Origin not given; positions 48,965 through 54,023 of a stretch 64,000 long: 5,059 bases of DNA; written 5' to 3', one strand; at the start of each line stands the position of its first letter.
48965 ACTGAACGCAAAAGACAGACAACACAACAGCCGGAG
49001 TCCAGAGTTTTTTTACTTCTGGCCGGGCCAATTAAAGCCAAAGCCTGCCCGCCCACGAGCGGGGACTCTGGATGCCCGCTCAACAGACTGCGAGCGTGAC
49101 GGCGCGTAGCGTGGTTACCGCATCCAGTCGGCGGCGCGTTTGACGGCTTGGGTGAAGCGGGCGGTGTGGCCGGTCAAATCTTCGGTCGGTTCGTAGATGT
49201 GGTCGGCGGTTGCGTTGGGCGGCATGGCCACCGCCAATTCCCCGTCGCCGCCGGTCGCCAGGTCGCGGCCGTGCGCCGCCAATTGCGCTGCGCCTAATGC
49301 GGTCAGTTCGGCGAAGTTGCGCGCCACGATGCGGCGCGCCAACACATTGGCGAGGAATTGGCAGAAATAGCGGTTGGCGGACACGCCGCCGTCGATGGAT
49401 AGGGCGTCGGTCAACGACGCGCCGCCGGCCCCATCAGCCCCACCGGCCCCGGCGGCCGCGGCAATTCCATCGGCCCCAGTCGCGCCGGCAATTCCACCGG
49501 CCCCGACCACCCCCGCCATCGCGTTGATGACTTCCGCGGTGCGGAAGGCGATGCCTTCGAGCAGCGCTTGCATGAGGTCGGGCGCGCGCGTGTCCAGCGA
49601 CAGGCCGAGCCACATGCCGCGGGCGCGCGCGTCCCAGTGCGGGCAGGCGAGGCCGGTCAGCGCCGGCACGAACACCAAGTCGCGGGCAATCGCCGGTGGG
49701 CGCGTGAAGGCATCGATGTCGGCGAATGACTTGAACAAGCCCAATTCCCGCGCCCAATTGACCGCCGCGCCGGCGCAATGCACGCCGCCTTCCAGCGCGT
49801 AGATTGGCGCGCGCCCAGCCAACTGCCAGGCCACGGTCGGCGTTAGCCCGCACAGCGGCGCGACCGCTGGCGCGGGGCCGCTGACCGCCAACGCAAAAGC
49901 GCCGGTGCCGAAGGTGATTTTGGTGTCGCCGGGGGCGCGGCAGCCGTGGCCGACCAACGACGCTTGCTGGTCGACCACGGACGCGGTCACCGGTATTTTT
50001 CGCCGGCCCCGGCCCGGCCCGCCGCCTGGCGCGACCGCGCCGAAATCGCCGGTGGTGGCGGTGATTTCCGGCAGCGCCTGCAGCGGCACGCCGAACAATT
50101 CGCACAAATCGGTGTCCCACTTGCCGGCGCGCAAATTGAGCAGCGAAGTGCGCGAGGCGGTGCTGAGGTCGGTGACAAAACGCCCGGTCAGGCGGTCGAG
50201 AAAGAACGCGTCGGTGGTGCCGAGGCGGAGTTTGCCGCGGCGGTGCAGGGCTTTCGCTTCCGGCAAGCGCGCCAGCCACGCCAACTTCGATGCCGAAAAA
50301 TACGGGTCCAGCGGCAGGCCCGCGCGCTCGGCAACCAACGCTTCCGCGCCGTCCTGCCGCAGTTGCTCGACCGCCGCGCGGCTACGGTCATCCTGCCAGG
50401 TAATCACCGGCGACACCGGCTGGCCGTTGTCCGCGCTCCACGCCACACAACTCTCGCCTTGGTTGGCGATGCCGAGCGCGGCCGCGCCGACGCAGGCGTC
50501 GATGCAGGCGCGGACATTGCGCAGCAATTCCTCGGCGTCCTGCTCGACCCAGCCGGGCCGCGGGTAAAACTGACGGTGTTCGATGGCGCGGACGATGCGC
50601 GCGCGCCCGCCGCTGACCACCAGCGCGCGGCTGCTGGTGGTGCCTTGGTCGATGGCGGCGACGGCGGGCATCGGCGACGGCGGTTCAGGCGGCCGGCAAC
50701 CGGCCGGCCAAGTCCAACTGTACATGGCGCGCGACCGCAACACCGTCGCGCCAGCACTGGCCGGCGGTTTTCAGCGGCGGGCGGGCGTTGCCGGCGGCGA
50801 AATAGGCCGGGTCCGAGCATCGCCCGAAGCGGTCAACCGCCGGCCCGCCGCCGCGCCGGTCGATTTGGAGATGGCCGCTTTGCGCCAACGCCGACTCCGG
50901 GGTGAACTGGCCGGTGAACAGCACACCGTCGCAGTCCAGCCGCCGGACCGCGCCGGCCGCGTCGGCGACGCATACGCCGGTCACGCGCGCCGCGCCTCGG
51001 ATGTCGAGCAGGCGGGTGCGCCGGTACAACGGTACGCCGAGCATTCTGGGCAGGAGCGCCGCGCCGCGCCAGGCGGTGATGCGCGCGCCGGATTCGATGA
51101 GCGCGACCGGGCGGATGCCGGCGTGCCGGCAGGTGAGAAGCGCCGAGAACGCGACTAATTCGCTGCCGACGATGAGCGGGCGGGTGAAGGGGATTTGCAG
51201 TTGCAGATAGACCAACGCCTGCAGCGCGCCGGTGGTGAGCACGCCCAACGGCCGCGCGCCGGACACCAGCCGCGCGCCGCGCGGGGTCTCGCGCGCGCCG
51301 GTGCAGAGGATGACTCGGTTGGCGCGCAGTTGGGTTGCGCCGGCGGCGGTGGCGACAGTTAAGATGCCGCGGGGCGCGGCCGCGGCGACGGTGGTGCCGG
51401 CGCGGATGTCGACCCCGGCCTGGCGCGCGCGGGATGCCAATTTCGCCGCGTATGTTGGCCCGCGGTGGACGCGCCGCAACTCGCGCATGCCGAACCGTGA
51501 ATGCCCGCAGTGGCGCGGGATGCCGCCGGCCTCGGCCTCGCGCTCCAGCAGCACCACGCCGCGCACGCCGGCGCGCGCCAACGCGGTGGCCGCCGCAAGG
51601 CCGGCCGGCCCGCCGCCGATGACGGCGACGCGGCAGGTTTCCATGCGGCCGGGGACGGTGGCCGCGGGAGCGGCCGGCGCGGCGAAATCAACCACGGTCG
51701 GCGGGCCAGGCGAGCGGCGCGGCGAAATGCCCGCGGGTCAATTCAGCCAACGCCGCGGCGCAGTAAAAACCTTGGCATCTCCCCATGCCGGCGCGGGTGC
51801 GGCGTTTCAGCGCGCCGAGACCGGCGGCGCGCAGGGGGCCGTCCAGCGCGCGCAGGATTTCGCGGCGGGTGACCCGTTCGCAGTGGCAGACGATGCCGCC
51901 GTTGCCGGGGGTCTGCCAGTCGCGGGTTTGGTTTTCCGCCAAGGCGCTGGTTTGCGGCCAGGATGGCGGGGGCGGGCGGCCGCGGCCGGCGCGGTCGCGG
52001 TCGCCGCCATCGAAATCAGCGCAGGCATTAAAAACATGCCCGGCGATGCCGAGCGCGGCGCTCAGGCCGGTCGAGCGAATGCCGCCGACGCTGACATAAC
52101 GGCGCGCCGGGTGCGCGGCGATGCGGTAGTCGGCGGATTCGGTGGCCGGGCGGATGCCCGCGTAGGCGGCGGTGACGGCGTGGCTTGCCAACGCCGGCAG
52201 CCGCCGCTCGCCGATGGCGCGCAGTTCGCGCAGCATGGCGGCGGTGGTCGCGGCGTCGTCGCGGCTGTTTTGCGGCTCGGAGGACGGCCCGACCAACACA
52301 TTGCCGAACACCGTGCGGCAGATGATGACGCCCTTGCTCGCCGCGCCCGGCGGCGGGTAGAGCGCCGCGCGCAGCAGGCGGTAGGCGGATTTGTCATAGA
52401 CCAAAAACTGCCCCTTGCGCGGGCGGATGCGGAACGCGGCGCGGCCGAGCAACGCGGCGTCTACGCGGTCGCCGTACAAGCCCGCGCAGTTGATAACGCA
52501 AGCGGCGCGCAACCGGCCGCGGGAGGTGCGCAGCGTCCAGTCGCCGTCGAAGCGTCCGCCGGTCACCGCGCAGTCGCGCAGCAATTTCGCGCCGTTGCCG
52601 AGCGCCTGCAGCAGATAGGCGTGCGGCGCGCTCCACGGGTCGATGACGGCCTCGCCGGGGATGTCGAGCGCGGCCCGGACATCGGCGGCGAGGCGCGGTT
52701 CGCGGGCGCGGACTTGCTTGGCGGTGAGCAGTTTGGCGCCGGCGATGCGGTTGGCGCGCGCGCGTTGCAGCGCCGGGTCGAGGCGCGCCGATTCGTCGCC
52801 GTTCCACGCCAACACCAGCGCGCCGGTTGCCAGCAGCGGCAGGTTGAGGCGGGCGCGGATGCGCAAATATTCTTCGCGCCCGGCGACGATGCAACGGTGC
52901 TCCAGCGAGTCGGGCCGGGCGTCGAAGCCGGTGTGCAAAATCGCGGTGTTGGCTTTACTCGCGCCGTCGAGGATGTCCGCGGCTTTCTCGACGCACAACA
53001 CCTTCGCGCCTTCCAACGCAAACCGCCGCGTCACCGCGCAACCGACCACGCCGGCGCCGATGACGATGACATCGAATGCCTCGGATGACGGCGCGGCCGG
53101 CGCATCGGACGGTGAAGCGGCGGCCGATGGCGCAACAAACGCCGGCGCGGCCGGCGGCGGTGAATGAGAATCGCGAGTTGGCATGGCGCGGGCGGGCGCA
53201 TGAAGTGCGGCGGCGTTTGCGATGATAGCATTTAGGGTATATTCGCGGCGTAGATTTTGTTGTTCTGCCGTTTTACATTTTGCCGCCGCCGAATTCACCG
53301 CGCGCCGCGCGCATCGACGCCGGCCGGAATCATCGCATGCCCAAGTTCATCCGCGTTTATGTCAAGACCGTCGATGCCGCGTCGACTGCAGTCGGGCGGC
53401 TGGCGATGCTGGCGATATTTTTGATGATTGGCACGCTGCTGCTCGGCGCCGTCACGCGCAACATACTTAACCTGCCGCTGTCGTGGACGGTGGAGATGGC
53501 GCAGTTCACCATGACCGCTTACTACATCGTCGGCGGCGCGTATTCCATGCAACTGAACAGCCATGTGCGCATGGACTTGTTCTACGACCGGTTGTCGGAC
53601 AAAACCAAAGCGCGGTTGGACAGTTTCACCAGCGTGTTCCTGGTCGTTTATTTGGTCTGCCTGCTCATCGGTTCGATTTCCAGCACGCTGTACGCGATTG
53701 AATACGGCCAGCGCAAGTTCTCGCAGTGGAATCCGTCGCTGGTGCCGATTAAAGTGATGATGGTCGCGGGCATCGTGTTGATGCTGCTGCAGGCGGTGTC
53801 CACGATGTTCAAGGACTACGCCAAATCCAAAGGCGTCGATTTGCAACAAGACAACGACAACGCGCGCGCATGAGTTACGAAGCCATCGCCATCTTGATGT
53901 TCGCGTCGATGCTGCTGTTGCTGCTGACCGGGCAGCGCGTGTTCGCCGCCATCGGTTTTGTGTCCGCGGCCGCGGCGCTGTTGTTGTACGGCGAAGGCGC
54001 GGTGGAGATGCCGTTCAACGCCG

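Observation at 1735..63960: GGTGAC-type hexamer arrays are read only as Gly-Asp inside genes and face the other way between genes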

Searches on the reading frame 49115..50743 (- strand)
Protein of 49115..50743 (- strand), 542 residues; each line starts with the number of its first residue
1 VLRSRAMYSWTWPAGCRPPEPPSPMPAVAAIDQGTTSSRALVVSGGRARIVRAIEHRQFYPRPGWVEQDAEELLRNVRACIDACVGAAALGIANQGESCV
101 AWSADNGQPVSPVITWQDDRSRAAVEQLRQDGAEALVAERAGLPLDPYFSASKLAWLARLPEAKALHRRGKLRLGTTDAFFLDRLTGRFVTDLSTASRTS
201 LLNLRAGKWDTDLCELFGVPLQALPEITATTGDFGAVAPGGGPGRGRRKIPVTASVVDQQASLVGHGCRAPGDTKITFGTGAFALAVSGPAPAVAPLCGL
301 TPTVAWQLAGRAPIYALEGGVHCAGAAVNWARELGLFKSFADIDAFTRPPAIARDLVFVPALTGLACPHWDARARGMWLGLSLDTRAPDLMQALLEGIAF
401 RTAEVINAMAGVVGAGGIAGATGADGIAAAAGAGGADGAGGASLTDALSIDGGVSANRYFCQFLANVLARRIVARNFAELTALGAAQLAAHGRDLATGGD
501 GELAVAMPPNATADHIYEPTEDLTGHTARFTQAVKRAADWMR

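Call 18: search_protein_families(library=pfam, proteins=[window:49115-50743:-], max_evalue=0.00001)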
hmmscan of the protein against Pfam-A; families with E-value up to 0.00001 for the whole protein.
window:49115-50743:- (542 aa): 2 families
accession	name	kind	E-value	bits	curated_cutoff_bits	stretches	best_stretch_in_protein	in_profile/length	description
PF00370.27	FGGY_N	-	2.4e-48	165.3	28.8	1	29-265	3-245/245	FGGY family of carbohydrate kinases, N-terminal domain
PF02782.22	FGGY_C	-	3.3e-27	96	27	1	275-491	2-196/198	FGGY family of carbohydrate kinases, C-terminal domain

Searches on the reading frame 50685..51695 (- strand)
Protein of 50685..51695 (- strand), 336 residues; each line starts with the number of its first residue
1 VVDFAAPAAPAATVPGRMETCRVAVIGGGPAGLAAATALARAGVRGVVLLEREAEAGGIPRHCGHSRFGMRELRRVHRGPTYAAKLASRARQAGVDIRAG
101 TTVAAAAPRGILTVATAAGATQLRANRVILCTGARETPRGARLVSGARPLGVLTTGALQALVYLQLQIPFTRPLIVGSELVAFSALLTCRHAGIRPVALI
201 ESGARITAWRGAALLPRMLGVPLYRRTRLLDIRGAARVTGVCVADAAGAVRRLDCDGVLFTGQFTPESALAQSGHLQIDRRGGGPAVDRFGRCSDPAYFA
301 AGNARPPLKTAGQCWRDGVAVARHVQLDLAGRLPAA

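Call 18: search_protein_families(library=pfam, proteins=[window:50685-51695:-], max_evalue=0.00001)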
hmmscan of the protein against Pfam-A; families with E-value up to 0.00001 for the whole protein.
window:50685-51695:- (336 aa): 6 families
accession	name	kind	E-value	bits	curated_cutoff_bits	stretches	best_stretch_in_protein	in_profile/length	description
PF07992.20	Pyr_redox_2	-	1e-17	65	26.1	1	22-309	2-282/291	Pyridine nucleotide-disulphide oxidoreductase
PF01266.30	DAO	-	1.7e-09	38.1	27.9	0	22-58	1-37/353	FAD dependent oxidoreductase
PF13738.12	Pyr_redox_3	-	9.5e-08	32.1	30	1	25-139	2-139/305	Pyridine nucleotide-disulphide oxidoreductase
PF01494.25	FAD_binding_3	-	1.1e-07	31.9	22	1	21-75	2-55/349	FAD binding domain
PF03486.20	HI0933_like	-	3.6e-07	30.3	50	0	22-57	2-36/244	HI0933-like protein Rossmann domain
PF13450.12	NAD_binding_8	-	2.6e-06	28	21.9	1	25-58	1-33/68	NAD(P)-binding Rossmann-like domain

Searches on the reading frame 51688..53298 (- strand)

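Call 18: search_protein_families(library=pfam, proteins=[window:51688-53298:-], max_evalue=0.00001)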
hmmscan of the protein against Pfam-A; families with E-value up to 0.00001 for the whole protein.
window:51688-53298:- (536 aa): 2 families
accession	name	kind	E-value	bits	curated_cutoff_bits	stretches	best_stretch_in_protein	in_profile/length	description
PF01266.30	DAO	-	6.8e-52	177.6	27.9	1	76-421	1-349/353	FAD dependent oxidoreductase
PF04324.20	Fer2_BFD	-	1.3e-08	35.5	26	1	469-520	1-47/50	BFD-like [2Fe-2S] binding domain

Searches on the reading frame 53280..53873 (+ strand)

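Call 18: search_protein_families(library=pfam, proteins=[window:53280-53873:+], max_evalue=0.00001)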
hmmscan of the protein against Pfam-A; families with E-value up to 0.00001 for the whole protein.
window:53280-53873:+ (197 aa): 1 family
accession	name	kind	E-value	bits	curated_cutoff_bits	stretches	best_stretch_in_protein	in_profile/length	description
PF04290.18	DctQ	-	1.3e-20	74.1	28.3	1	49-179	1-129/132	Tripartite ATP-independent periplasmic transporters, DctQ component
